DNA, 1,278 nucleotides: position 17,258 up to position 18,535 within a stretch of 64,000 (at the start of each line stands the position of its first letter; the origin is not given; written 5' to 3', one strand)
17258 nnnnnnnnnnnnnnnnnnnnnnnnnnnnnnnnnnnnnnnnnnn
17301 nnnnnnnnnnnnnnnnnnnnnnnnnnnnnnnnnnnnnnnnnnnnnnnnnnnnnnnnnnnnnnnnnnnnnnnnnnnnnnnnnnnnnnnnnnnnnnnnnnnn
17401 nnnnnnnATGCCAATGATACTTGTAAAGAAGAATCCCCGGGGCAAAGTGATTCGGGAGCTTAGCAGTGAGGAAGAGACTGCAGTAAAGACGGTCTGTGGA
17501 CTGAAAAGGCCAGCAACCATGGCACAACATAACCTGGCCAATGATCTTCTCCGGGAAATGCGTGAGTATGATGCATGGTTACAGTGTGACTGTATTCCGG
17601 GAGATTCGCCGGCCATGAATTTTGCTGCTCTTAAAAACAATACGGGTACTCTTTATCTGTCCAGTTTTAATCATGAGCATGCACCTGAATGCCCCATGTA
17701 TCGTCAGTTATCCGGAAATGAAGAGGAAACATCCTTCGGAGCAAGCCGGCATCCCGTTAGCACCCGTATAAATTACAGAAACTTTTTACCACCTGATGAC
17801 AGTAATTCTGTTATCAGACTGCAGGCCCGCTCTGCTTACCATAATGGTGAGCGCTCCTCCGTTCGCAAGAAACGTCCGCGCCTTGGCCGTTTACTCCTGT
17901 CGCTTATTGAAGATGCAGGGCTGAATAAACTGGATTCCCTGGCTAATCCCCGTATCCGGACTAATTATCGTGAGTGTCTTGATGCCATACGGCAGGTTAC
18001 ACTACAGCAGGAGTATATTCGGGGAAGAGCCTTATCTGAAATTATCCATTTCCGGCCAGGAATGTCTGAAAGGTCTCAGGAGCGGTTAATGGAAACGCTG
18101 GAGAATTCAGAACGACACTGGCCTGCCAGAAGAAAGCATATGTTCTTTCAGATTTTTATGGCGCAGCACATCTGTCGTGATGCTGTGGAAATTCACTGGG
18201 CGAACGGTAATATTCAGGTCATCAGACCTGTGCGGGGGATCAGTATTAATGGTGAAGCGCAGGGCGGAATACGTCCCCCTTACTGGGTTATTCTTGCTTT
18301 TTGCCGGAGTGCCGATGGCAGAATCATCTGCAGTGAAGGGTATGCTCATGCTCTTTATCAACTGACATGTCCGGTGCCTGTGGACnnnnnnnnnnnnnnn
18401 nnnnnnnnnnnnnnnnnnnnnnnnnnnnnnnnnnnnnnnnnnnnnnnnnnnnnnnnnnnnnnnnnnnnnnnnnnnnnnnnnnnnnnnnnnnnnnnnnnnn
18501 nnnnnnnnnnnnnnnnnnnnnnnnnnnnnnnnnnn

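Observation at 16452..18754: Divergent pair: FinO/ProQ-domain RNA chaperone and a 449-aa protein with a nuclease-like C-terminus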

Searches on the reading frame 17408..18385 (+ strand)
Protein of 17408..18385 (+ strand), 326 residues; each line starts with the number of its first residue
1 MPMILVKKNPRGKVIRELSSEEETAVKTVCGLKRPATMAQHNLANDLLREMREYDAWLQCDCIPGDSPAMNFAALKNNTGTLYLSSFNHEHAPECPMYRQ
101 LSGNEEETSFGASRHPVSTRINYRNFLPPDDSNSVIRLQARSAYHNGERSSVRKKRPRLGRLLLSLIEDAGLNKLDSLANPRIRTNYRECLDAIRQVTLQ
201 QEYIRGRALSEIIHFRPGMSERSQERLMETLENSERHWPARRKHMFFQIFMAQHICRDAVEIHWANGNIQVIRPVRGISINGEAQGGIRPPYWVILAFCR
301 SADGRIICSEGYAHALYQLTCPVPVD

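Call 66: predict_structure(alignment_id=A4)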
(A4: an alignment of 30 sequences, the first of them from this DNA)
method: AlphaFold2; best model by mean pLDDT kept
length: 326 residues; sequences in the alignment: 30
mean_pLDDT: 85.1   pTM: 0.74
mean pLDDT of the five models: 85.1, 84.9, 84.6, 83.8, 82.9
residues with pLDDT >= 90: 198; 70-90: 72; 50-70: 26; < 50: 30
segments of 3 or more residues with pLDDT < 50: 102-115, 138-151
pLDDT, mean of each block of 10 residues (from residue 1): 90 93 96 91 95 93 91 83 84 88 42 58 91 62 44 77 96 73 74 97 95 96 97 86 95 94 96 94 66 97 96 91 86
secondary structure, 60 per line:
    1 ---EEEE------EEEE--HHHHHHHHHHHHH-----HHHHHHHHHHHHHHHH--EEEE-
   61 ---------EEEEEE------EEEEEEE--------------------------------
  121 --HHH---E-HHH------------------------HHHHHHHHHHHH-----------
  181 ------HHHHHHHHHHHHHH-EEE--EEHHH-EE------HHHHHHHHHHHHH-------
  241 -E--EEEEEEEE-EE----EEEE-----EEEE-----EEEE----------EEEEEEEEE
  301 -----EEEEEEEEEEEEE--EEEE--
elements in order: E4-7 E14-17 H20-32 H38-53 E56-59 E70-75 E82-88 H158-169 H187-200 E202-204 H221-233 E245-252 E260-263 E269-272 E278-281 E292-300 E306-318 E321-324
